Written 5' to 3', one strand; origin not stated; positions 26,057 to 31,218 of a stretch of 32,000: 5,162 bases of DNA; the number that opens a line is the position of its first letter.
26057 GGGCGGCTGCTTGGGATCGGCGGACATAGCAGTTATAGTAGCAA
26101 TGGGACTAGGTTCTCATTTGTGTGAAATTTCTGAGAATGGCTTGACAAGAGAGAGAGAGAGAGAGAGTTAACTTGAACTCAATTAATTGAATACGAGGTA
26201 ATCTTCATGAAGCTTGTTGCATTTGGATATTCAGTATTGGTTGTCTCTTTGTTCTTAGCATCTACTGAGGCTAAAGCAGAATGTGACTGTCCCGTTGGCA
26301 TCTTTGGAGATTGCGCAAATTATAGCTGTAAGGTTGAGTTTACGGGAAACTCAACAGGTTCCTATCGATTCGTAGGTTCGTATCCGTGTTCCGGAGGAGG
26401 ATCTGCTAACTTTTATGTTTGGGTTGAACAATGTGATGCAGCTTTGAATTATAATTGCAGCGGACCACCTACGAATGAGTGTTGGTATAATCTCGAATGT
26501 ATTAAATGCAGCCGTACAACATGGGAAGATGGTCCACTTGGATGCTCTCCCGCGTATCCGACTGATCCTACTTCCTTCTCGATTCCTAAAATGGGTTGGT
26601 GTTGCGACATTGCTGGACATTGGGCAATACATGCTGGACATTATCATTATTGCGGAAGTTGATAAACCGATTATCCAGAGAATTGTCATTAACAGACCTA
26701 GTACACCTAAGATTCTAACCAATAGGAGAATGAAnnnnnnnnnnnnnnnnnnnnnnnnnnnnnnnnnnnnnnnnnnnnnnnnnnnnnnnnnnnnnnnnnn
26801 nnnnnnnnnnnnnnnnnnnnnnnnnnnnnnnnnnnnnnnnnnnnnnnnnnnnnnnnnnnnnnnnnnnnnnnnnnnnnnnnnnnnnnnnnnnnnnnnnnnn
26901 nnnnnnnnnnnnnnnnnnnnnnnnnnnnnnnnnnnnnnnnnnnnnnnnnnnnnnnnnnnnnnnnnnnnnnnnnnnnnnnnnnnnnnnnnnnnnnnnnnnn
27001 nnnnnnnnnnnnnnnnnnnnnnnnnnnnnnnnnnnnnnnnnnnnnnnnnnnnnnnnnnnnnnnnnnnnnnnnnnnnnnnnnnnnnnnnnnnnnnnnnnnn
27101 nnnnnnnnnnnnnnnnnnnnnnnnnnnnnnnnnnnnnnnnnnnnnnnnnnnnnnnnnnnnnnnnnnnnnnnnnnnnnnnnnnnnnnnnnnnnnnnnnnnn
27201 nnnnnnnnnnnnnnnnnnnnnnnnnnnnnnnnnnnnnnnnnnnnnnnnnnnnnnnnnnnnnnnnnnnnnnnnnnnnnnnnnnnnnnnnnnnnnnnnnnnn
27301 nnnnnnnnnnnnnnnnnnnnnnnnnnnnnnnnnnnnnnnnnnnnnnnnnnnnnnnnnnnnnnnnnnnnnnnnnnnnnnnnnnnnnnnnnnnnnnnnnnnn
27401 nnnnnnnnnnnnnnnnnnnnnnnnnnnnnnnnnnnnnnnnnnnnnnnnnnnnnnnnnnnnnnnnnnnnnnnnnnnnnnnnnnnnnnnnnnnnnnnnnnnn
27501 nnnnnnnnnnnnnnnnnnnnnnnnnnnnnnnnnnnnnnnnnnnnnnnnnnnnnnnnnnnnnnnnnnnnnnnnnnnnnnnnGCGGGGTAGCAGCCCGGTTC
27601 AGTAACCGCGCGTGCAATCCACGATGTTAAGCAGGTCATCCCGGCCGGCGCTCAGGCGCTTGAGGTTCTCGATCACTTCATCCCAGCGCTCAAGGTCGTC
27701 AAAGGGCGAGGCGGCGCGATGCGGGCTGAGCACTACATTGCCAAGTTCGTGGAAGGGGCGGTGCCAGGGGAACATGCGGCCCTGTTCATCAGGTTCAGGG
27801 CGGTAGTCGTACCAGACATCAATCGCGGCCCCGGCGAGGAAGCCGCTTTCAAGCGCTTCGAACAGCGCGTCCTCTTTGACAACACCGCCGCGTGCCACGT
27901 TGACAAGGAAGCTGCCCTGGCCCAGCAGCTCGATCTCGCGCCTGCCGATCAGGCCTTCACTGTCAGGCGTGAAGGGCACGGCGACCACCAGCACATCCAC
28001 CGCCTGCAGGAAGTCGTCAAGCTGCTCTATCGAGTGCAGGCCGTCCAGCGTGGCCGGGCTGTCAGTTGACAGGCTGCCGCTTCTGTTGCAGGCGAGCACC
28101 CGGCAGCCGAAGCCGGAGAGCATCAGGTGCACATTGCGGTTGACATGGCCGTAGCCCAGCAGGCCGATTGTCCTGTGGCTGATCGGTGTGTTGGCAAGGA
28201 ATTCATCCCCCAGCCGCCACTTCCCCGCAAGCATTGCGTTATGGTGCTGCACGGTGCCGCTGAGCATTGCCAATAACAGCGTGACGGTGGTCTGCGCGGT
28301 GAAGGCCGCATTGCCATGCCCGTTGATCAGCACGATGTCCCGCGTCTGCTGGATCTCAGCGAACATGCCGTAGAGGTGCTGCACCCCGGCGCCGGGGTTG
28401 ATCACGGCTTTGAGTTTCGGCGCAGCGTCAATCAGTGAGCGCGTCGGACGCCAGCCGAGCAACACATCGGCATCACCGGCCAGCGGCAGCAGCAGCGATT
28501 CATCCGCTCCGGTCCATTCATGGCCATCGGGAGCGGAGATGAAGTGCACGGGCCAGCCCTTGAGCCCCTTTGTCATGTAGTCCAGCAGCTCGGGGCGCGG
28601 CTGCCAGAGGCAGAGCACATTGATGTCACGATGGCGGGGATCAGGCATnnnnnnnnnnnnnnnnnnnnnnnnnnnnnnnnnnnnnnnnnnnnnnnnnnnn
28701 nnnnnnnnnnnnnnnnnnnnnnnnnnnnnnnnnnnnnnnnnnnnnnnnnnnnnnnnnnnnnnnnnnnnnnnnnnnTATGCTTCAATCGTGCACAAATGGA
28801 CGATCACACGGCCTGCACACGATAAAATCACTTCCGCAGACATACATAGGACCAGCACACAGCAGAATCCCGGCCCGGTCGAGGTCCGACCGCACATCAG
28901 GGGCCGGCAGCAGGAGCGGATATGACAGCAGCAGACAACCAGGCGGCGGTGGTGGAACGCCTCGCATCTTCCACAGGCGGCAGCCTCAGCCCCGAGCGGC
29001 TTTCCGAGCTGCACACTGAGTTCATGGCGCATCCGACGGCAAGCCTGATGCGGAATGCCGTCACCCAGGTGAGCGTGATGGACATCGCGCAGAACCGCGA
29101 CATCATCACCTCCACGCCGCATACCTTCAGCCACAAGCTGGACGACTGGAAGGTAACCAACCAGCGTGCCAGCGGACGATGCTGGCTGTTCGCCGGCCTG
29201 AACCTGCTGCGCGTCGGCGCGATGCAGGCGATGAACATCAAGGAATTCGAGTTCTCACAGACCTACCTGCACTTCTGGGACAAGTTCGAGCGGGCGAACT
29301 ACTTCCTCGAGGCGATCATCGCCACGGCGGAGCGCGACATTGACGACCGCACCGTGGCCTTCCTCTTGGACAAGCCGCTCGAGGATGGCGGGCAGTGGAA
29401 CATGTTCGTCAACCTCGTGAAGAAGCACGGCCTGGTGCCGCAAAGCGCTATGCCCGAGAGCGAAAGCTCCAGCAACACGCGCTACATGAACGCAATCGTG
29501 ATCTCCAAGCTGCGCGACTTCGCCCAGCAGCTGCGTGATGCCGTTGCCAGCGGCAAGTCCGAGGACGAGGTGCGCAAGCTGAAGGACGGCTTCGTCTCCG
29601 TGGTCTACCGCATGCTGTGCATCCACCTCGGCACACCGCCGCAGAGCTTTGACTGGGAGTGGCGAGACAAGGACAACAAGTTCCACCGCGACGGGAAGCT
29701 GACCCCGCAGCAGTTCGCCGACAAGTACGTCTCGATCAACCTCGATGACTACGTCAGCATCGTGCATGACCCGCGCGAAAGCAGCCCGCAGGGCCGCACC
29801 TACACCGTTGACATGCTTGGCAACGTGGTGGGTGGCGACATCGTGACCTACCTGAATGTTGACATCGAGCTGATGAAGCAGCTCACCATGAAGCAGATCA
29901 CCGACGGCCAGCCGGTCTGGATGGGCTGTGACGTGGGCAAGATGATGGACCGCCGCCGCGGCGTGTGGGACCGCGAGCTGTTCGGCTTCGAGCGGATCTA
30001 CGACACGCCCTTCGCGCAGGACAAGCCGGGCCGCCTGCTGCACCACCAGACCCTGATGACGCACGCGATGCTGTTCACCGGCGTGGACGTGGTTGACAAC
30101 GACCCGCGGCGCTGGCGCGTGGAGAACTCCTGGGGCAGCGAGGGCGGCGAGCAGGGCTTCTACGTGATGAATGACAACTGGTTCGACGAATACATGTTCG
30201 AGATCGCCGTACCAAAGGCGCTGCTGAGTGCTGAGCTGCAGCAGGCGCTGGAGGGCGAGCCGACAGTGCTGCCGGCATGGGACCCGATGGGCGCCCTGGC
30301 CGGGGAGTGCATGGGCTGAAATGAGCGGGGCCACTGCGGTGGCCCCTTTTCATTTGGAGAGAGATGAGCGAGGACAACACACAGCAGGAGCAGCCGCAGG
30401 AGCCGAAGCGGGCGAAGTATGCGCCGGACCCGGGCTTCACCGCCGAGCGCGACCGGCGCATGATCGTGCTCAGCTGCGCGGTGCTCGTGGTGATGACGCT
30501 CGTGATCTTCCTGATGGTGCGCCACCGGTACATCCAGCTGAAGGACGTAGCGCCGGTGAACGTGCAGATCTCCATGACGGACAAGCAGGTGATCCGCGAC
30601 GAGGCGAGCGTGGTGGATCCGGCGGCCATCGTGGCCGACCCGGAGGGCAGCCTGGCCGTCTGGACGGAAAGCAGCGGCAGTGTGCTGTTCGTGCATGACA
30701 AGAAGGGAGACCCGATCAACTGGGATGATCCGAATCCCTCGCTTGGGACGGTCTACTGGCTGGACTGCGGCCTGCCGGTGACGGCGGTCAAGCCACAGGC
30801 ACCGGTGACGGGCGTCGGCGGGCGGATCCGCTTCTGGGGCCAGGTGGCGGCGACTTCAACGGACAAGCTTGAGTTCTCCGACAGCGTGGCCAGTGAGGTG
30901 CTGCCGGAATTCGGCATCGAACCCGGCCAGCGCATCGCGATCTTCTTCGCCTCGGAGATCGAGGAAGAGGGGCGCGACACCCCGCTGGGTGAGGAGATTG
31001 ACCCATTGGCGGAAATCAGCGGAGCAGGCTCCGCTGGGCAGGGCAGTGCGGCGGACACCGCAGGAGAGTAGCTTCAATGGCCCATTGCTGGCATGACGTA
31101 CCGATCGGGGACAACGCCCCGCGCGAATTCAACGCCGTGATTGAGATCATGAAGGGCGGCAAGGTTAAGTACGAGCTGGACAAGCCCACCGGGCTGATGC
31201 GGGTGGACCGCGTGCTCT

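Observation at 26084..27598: Sharp A/T-rich 1.5-kb islet encoding a 14-cysteine secreted mini-protein and a secreted partner, wedged between two G/C-rich core genes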

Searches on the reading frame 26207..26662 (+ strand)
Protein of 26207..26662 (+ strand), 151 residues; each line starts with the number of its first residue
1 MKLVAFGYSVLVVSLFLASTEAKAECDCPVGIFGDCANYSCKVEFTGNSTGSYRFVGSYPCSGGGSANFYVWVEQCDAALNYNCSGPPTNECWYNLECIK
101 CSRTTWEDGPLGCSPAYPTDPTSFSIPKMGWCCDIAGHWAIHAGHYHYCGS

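Call 3: search_protein_families(library=pfam, proteins=[window:26207-26662:+], max_evalue=1)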
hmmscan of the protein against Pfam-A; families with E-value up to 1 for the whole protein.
window:26207-26662:+ (151 aa): 0 families

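Call 4: search_protein_families(library=ncbifam, proteins=[window:26207-26662:+], max_evalue=1)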
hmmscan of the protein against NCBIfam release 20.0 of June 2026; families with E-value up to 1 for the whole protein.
window:26207-26662:+ (151 aa): 0 families

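Call 6: find_homologous_proteins(query=window:26207-26659:+, max_evalue=0.01)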
Query window:26207-26659:+ (151 aa): 1 proteins with E <= 0.01 among 6 candidates.
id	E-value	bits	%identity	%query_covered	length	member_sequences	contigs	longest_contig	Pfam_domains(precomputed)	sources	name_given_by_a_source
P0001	1.3e-103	362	100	100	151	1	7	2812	-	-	-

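Call 10: find_encoding_contigs(protein=P0001, flank=8000, max_places=10)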
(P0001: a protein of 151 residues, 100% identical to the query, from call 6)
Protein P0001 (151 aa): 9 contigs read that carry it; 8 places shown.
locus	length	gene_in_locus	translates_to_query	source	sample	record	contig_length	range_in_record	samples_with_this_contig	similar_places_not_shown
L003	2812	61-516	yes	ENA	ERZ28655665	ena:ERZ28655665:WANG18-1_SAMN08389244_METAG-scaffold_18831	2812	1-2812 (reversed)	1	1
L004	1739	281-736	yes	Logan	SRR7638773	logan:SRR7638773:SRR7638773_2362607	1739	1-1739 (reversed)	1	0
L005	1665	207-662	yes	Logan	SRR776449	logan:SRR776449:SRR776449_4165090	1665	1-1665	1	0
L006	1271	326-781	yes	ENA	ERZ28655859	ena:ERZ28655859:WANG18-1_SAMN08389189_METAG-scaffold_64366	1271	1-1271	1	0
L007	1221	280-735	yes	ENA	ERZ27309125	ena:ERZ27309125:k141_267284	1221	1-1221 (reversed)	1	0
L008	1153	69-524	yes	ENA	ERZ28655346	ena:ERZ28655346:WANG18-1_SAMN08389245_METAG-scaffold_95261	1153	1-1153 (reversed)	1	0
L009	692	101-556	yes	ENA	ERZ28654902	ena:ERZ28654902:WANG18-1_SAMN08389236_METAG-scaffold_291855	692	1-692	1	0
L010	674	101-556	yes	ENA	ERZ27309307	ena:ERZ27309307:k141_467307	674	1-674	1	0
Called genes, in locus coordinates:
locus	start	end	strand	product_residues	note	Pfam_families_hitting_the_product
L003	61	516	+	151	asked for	-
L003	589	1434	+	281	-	-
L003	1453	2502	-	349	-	PF02826:2-Hacid_dh_C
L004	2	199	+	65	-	?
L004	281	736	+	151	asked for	-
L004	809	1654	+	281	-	-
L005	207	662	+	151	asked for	-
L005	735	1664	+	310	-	?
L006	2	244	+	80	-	?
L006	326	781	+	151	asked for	-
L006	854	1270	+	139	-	?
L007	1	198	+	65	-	?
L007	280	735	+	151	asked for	-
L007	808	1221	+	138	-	?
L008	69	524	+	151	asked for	-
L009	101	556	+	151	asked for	-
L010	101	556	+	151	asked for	-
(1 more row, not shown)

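Call 41: find_homologous_proteins(query=A2, max_evalue=0.1)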
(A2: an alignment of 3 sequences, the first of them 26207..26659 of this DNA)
Query A2 (3 sequences) (151 aa, profile of the alignment): 3 proteins with E <= 0.1 among 887 candidates.
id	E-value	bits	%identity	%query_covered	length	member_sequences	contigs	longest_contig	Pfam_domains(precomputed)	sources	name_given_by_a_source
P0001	4.2e-71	256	100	100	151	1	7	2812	-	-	-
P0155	8.9e-54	199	28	83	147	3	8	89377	-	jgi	-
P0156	5.5e-39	151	28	87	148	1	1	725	-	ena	-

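Call 53: find_encoding_contigs(protein=P0155, flank=6000, max_places=4)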
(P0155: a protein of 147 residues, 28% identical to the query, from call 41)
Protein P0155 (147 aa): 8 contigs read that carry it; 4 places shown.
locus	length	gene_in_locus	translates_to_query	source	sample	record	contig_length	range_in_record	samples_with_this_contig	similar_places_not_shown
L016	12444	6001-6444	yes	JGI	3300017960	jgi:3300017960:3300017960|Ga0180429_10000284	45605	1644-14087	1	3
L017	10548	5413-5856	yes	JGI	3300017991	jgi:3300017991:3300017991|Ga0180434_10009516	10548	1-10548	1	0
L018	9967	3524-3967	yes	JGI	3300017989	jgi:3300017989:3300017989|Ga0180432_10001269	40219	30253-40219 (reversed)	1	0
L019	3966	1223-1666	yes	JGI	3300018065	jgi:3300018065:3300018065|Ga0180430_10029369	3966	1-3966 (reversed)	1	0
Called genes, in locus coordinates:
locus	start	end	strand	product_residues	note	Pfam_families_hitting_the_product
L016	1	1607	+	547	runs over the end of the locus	-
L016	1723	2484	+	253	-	-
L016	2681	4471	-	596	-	-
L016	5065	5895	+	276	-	PF06182:ABC2_membrane_6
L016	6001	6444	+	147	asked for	-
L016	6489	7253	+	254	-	-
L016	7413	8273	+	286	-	-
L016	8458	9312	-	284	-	PF00809:Pterin_bind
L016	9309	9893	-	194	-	PF01227:GTP_cyclohydroI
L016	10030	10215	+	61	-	PF12797:Fer4_2 (weak), PF00037:Fer4, PF12837:Fer4_6 (weak), PF13237:Fer4_10, PF14697:Fer4_21, PF12838:Fer4_7, PF13187:Fer4_9, PF00037:Fer4, +9 more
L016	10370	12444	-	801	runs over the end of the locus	PF18911:PKD_4 (faint)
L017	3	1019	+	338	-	?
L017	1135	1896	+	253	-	-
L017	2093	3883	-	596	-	-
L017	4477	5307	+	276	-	PF06182:ABC2_membrane_6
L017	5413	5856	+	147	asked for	-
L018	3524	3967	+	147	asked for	-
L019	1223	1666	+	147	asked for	-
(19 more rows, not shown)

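Call 68: search_protein_families(library=padloc, proteins=[window:26207-26659:+], max_evalue=1)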
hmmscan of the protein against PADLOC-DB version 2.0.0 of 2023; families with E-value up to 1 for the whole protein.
window:26207-26659:+ (151 aa): 0 families

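Call 69: search_protein_families(library=phrogs, proteins=[window:26207-26659:+], max_evalue=1)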
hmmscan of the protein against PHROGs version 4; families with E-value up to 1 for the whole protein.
window:26207-26659:+ (151 aa): 1 family
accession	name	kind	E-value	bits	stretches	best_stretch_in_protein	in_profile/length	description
phrog_6555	-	unknown function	0.058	14.7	1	57-79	34-56/75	-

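Call 70: search_protein_families(library=pfam, proteins=[L016:2681-4468:-, L016:1723-2481:+], max_evalue=0.01)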
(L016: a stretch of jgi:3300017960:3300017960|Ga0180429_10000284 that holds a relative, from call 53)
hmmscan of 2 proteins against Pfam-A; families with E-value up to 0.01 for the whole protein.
L016:2681-4468:- (595 aa): 0 families

L016:1723-2481:+ (253 aa): 0 families

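Call 74: predict_structure(alignment_id=A6)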
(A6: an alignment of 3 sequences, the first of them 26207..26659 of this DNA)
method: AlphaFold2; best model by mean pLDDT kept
length: 151 residues; sequences in the alignment: 3
mean_pLDDT: 34.5   pTM: 0.23
mean pLDDT of the five models: 34.5, 30.5, 29.4, 29.2, 27.8
residues with pLDDT >= 90: 0; 70-90: 0; 50-70: 8; < 50: 143
segments of 3 or more residues with pLDDT < 50: 1-82, 94-151
pLDDT, mean of each block of 10 residues (from residue 1): 46 39 25 24 28 34 31 40 55 44 36 31 32 26 28 20
secondary structure, 60 per line:
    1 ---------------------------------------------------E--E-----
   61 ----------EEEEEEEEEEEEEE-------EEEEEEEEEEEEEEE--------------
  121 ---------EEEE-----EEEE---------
elements in order: E71-84 E92-106 E130-133 E139-142
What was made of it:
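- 26207..26662 (+): Gene A: exported 151-aa mini-protein. The predicted mature protein has 127 aa, 14 Cys and pI 4.7, with a non-conserved His-rich tail. The AF2 model is unusable, pLDDT 34.5 (call 74).
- On Polymorphic toxin / bacteriocin-immunity pair: A's monomer model failed (call 74).
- Tried and rejected: Structure of A: AF2 with 3 sequences gave pLDDT 34.5, which is unusable, so no fold search was run (call 74).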

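Call 89: search_solved_structures(query=A7, max_evalue=10)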
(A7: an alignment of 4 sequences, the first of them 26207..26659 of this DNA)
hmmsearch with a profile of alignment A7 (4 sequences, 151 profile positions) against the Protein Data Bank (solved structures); distinct sequences matched with E-value up to 10: 3.
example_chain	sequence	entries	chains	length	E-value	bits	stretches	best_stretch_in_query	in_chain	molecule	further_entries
7e8d_K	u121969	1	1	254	0.6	13.1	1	77-122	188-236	Histone-lysine N-methyltransferase NSD2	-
5lsu_A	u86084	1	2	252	2.6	11.1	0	70-123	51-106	Histone-lysine N-methyltransferase NSD2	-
9cvd_A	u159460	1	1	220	4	10.5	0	70-120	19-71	Histone-lysine N-methyltransferase NSD2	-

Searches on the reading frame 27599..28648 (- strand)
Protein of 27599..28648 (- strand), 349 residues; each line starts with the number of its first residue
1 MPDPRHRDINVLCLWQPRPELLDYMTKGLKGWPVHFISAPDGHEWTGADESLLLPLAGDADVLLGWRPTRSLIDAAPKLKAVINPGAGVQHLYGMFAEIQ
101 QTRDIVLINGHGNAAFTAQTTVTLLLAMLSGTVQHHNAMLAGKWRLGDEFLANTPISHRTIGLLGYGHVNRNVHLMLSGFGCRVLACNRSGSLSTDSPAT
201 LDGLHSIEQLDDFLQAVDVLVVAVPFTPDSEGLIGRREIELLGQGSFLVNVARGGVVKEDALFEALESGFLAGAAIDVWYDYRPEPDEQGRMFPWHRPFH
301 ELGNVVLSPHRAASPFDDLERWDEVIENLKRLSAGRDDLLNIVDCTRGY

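Call 3: search_protein_families(library=pfam, proteins=[window:27599-28648:-], max_evalue=1)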
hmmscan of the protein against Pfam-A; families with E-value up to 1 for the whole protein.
window:27599-28648:- (349 aa): 4 families
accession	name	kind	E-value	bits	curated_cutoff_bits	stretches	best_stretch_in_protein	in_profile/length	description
PF02826.25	2-Hacid_dh_C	-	9.1e-39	133.1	25.1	1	123-312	2-178/178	D-isomer specific 2-hydroxyacid dehydrogenase, NAD binding domain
PF07991.19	KARI_N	-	0.056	13.5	20.6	1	156-225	2-69/165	Acetohydroxy acid isomeroreductase, NADPH-binding domain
PF00389.36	2-Hacid_dh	-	0.14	12.3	24.6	1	48-91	28-74/134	D-isomer specific 2-hydroxyacid dehydrogenase, catalytic domain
PF01488.26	Shikimate_DH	-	0.15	12.5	24.3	1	156-224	10-83/138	Shikimate / quinate 5-dehydrogenase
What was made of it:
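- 27599..28648 (-): Right flank: D-isomer-specific 2-hydroxyacid dehydrogenase, a core gene with GC3 0.79, convergent with B. Pfam 2-Hacid_dh_C 9e-39 (call 3).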

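Call 4: search_protein_families(library=ncbifam, proteins=[window:27599-28648:-], max_evalue=1)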
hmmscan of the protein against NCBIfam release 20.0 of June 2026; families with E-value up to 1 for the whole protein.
window:27599-28648:- (349 aa): 25 families
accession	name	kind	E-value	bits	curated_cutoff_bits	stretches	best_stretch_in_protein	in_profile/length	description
TIGR01327.1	PGDH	equivalog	5.3e-34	117.9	454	1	69-314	53-281/525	phosphoglycerate dehydrogenase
NF005069.0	PRK06487.1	equivalog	3.4e-32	111.8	448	1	70-313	61-290/320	2-hydroxyacid dehydrogenase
NF041369.1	Dhydh_Halo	equivalog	1.3e-28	100.2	400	1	101-337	75-299/305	D-2-hydroxyacid dehydrogenase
NF005750.0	PRK07574.1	equivalog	2.4e-28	99.3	329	1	69-296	105-328/386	NAD-dependent formate dehydrogenase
NF008759.0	PRK11790.1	equivalog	2.2e-26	92.5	404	1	102-314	97-297/410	phosphoglycerate dehydrogenase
NF009714.1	PRK13243.1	equivalog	2.5e-25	89.5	455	1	67-329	56-309/332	glyoxylate reductase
NF000492.1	vanH_gen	exception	1.5e-23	83.4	540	1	120-311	105-288/312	D-lactate dehydrogenase VanH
NF012013.0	PRK15469.1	equivalog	8e-20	71.1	403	1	59-349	38-312/312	glyoxylate/hydroxypyruvate reductase GhrA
NF000371.1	vanH_Agroup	exception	1.1e-19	70.9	700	1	156-279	144-257/322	VanH-A/VanH-Pt family D-lactate dehydrogenase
NF000151.1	vanH-Ac1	exception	1.8e-19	70.2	750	1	158-312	177-326/351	D-lactate dehydrogenase VanH-Ac1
NF011938.0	PRK15409.1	equivalog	2e-18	66.5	492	1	70-311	58-286/324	glyoxylate/hydroxypyruvate reductase GhrB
NF005387.0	PRK06932.1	equivalog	3.2e-18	65.7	492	1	58-312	43-288/314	2-hydroxyacid dehydrogenase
NF005027.0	PRK06436.1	equivalog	3.5e-18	65.8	261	1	86-335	57-282/303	2-hydroxyacid dehydrogenase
NF006263.0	PRK08410.1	equivalog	1.4e-17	64.1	389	1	70-331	55-305/311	D-2-hydroxyacid dehydrogenase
NF000128.1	vanH-Sc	exception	2e-17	63.3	650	1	154-312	157-309/337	D-lactate dehydrogenase VanH-Sc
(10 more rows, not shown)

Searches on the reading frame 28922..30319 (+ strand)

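Call 3: search_protein_families(library=pfam, proteins=[window:28922-30319:+], max_evalue=1)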
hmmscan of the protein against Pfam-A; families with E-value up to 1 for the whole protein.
window:28922-30319:+ (465 aa): 2 families
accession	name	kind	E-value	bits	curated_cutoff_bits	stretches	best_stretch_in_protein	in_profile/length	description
PF03051.21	Peptidase_C1_2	-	2.5e-173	577.4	22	1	22-457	2-438/438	Peptidase C1-like family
PF00112.29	Peptidase_C1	-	1.3e-05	25.9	20.7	1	377-419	164-205/220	Papain family cysteine protease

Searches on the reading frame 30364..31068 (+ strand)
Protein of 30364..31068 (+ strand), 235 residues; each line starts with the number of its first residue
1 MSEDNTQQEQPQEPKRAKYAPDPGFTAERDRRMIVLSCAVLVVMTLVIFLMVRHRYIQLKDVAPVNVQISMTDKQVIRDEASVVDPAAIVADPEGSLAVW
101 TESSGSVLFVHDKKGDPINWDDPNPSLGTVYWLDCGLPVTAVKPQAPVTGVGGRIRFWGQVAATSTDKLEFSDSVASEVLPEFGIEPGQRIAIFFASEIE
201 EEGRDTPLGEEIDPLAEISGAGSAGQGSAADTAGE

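Call 91: search_protein_families(library=pfam, proteins=[window:30364-31068:+], max_evalue=0.1)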
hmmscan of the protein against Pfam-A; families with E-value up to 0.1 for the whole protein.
window:30364-31068:+ (235 aa): 1 family
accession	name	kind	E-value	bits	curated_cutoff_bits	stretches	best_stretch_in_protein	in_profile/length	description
PF21003.3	NucS_N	-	0.023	15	23.9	1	102-143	33-73/100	Endonuclease NucS N-terminal PH-like domain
